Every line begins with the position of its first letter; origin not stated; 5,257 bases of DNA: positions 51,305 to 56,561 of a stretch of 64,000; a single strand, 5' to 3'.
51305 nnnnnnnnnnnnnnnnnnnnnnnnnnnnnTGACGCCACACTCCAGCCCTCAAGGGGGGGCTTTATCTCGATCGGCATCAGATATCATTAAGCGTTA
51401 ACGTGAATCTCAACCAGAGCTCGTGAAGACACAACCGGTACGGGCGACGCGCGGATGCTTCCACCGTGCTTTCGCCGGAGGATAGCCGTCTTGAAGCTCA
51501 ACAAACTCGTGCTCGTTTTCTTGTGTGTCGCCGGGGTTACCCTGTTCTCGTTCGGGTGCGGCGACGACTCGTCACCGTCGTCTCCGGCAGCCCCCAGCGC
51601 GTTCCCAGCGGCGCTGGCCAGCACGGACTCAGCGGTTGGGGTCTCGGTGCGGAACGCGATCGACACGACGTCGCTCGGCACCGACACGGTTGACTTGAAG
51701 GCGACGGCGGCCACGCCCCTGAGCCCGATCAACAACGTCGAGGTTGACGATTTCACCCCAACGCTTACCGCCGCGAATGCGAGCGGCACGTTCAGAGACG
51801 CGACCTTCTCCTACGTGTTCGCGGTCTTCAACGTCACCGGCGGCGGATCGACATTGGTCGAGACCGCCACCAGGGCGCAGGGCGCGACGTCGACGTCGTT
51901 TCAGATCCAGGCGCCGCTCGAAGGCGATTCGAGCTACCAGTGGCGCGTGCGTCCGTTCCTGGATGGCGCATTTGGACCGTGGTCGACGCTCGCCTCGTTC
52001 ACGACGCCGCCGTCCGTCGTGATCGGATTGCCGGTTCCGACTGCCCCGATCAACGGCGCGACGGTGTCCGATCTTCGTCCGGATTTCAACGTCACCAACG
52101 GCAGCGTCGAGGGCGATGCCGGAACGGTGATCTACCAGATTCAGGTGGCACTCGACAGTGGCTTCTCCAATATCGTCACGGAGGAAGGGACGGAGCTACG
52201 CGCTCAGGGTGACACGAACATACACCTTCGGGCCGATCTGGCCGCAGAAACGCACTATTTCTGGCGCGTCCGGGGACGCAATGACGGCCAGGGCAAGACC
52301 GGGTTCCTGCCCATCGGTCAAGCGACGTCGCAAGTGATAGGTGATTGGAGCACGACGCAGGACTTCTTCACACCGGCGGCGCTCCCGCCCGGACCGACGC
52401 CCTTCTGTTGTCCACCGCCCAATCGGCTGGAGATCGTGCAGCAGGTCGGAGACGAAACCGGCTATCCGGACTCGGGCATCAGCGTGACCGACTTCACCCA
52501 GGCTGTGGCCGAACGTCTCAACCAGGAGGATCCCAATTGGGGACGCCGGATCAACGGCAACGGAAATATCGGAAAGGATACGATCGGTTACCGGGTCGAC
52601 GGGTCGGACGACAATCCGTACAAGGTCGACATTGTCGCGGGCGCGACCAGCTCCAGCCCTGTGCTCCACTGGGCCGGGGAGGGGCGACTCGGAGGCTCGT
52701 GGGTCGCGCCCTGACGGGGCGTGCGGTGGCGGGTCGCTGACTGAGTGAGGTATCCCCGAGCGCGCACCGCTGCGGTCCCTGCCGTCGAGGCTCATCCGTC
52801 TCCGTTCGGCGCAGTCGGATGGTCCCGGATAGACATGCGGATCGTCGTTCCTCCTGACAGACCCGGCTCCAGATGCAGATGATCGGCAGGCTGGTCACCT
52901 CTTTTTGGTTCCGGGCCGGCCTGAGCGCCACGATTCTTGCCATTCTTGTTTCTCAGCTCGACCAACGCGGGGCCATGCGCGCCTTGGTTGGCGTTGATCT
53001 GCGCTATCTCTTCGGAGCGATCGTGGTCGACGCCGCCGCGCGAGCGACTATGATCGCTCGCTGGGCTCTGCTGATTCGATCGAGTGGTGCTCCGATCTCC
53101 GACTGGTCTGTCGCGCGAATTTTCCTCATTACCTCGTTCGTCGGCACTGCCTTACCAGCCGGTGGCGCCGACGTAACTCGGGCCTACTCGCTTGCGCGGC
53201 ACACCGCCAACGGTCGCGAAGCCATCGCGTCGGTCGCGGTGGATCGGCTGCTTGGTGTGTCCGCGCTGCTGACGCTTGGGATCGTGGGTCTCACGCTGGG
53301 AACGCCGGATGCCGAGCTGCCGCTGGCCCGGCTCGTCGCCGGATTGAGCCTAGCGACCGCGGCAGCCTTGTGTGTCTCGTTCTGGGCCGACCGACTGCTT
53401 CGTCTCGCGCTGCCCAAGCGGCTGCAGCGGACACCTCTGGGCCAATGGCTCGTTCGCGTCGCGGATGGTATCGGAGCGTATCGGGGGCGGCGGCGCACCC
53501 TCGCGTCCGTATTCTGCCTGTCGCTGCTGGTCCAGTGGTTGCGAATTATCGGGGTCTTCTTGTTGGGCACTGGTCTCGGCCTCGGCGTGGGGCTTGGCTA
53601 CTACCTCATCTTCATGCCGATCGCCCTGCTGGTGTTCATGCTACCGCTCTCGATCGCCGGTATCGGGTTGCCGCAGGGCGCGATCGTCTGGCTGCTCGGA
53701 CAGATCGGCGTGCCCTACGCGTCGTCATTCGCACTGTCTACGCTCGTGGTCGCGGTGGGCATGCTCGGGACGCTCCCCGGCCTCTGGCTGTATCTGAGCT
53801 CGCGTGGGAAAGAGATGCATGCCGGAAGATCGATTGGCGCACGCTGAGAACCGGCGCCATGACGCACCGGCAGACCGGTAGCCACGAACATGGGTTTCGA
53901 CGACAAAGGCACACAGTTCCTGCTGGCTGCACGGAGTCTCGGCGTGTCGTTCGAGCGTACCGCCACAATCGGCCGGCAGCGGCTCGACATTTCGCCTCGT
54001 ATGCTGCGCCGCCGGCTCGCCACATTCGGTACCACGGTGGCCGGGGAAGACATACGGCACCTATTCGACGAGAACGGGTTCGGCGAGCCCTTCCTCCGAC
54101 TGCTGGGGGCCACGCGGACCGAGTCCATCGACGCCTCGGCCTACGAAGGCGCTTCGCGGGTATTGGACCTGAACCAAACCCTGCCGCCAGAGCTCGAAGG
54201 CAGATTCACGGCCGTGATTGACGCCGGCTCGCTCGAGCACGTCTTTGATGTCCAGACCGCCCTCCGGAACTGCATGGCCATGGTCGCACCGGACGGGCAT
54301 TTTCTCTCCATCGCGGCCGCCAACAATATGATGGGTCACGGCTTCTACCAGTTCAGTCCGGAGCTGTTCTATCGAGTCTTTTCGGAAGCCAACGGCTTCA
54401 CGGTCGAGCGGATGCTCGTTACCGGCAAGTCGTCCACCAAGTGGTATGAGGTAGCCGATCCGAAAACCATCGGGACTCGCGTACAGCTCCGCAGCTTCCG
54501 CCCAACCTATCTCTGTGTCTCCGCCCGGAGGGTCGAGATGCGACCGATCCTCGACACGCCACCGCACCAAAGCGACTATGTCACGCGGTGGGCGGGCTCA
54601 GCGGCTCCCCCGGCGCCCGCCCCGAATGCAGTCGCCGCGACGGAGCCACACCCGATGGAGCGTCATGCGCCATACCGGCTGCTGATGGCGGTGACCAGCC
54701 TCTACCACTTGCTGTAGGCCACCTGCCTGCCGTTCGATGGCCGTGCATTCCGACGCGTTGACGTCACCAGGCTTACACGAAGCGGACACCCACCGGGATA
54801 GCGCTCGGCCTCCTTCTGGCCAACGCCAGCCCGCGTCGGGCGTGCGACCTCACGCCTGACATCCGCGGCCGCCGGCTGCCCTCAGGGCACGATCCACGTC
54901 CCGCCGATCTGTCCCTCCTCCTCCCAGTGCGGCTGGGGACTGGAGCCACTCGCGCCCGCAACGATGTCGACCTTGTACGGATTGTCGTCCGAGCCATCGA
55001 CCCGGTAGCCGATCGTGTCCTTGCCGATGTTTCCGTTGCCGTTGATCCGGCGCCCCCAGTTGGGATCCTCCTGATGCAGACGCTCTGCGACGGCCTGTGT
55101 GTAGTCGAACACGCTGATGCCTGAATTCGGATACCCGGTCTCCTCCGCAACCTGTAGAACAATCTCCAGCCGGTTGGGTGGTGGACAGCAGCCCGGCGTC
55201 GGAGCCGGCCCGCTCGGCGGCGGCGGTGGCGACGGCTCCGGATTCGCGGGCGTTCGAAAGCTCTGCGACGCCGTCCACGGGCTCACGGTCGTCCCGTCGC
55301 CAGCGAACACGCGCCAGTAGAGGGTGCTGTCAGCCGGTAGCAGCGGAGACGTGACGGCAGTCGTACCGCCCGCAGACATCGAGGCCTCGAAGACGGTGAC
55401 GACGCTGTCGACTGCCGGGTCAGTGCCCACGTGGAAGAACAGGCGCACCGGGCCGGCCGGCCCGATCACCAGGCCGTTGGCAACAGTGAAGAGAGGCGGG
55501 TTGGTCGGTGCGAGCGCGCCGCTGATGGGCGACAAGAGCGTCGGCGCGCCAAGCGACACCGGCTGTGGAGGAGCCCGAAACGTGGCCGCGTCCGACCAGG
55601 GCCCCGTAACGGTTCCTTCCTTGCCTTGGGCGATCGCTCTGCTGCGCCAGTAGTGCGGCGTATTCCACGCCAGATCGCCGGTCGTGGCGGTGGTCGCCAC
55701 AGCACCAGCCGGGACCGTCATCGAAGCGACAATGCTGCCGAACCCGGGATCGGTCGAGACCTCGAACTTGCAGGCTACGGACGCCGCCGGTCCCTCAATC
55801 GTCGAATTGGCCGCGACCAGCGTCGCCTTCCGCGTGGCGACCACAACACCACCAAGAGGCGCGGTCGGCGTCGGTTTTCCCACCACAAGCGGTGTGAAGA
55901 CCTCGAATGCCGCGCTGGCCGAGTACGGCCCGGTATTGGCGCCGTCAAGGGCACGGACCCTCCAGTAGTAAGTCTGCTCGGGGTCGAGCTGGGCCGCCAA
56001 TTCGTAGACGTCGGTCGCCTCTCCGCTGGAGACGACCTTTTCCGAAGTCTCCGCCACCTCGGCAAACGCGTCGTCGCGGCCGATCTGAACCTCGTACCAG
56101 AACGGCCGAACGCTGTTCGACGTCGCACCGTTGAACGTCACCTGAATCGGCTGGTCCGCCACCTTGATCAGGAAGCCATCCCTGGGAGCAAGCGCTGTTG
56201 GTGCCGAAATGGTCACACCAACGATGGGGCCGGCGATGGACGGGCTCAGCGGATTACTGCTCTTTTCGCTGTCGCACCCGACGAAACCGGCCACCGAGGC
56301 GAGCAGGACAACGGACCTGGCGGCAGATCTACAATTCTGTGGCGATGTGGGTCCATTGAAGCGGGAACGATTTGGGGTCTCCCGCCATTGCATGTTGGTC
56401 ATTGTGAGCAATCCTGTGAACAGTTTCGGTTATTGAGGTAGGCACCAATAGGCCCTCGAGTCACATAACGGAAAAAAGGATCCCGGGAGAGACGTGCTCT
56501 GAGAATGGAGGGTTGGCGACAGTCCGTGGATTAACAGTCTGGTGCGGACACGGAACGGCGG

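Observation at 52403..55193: Two convergent lipoprotein genes end in a near-identical unrecognised ~102-aa domain whose DNA forms ~310-bp inverted repeats around a two-gene cassette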

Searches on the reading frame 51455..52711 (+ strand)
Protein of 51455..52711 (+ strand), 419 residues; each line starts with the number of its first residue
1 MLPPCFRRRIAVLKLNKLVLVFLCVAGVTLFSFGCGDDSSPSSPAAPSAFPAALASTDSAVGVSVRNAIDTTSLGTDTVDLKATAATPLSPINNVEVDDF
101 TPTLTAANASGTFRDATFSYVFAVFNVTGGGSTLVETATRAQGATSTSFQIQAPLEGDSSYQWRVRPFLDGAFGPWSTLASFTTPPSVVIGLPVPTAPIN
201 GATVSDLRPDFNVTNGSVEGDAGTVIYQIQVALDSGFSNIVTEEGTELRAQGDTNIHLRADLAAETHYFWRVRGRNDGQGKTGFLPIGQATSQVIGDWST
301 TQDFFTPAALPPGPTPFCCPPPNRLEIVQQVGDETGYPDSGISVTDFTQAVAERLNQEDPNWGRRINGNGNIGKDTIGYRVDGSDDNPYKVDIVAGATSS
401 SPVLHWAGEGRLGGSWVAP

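Call 4: search_protein_families(library=pfam, proteins=[window:51455-52711:+], max_evalue=0.1)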
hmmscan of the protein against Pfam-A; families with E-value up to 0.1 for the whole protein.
window:51455-52711:+ (419 aa): 2 families
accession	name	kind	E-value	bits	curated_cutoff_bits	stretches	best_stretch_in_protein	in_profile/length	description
PF25788.1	Ig_Rha78A_N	-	1.3e-05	25.8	27.4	0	224-279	35-88/105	Rha78A-like, N-terminal immunoglobulin domain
PF16655.11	PhoD_N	-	4.9e-05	24.2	30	1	223-279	26-78/90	PhoD-like phosphatase, N-terminal domain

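Call 32: search_protein_families(library=ncbifam, proteins=[window:51455-52711:+], max_evalue=0.01)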
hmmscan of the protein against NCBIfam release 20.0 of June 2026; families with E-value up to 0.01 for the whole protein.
window:51455-52711:+ (419 aa): 0 families

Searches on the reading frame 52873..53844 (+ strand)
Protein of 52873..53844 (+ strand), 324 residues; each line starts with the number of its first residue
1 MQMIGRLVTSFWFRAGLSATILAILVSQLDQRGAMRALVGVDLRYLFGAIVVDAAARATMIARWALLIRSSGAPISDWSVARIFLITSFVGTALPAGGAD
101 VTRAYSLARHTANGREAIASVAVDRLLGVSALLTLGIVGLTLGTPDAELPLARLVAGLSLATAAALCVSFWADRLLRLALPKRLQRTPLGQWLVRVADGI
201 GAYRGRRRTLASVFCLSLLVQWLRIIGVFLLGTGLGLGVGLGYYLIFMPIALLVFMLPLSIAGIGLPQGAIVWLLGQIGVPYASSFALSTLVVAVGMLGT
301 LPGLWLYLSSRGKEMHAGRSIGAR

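Call 4: search_protein_families(library=pfam, proteins=[window:52873-53844:+], max_evalue=0.1)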
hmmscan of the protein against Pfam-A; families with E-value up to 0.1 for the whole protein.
window:52873-53844:+ (324 aa): 1 family
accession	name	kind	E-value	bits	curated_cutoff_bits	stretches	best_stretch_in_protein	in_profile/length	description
PF03706.18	LPG_synthase_TM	-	1.2e-25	91.1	33.4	1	12-301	2-300/302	Lysylphosphatidylglycerol synthase TM region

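Call 32: search_protein_families(library=ncbifam, proteins=[window:52873-53844:+], max_evalue=0.01)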
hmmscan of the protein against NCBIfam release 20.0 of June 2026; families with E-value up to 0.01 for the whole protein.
window:52873-53844:+ (324 aa): 1 family
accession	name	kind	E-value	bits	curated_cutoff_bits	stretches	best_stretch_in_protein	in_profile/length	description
TIGR00374.1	TIGR00374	subfamily_domain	1.1e-12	48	43.2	1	18-291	4-293/323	flippase-like domain-containing protein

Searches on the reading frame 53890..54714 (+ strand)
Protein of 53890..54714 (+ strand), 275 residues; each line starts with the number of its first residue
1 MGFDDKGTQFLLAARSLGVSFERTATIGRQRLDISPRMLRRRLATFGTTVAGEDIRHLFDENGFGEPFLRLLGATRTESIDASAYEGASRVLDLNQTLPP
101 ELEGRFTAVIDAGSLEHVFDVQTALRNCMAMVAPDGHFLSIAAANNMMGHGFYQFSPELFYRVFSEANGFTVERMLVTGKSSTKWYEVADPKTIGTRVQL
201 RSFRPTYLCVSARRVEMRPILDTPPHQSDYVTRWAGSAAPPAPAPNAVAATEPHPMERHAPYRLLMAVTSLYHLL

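Call 4: search_protein_families(library=pfam, proteins=[window:53890-54714:+], max_evalue=0.1)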
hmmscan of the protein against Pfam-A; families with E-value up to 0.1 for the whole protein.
window:53890-54714:+ (275 aa): 4 families
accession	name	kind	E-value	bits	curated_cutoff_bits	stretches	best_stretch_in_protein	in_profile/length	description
PF08242.18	Methyltransf_12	-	1.6e-05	26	30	1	89-138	48-98/98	Methyltransferase domain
PF08241.18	Methyltransf_11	-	0.0024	18.9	21.2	1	98-139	54-94/95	Methyltransferase domain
PF13489.12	Methyltransf_23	-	0.011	15.9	27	1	76-140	46-116/164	Methyltransferase domain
PF20898.2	P_T4SS_TraN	-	0.041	14.6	27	0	93-107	31-45/59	P-type Type IV secretion system, TraN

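Call 32: search_protein_families(library=ncbifam, proteins=[window:53890-54714:+], max_evalue=0.01)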
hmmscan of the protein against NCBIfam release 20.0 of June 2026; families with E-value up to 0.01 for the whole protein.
window:53890-54714:+ (275 aa): 1 family
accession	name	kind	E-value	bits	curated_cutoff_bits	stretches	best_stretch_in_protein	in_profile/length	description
TIGR01983.1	UbiG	equivalog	0.0056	16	102.95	1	101-139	112-150/228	bifunctional 2-polyprenyl-6-hydroxyphenol methylase/3-demethylubiquinol 3-O-methyltransferase UbiG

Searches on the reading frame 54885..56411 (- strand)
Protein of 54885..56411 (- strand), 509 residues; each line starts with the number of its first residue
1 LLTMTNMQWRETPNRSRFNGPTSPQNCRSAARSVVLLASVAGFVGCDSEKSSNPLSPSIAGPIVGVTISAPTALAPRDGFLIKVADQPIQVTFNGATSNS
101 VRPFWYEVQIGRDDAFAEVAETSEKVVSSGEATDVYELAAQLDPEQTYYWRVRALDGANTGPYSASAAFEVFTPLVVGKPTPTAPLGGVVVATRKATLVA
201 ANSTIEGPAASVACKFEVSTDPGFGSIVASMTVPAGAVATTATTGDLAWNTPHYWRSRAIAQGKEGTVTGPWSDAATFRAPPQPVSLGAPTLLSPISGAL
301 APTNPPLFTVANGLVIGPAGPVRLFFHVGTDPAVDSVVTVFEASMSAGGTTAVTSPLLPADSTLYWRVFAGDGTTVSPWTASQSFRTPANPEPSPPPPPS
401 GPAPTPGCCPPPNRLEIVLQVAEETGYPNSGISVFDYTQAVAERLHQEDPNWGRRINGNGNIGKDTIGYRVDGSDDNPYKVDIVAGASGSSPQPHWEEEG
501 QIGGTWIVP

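Call 4: search_protein_families(library=pfam, proteins=[window:54885-56411:-], max_evalue=0.1)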
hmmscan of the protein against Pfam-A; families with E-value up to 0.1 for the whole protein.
window:54885-56411:- (509 aa): 4 families
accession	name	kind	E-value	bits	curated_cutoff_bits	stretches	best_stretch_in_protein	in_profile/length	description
PF16655.11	PhoD_N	-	2.7e-10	41.1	30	1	102-156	26-80/90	PhoD-like phosphatase, N-terminal domain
PF25788.1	Ig_Rha78A_N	-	2.1e-09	38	27.4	1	102-171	34-101/105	Rha78A-like, N-terminal immunoglobulin domain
PF00041.27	fn3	-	0.0079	16.8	25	1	82-167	9-81/84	Fibronectin type III domain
PF16656.11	Pur_ac_phosph_N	-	0.098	13.7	30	0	108-157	30-83/93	Purple acid Phosphatase, N-terminal domain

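Call 32: search_protein_families(library=ncbifam, proteins=[window:54885-56411:-], max_evalue=0.01)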
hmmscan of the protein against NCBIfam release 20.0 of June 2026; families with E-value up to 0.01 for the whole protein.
window:54885-56411:- (509 aa): 0 families
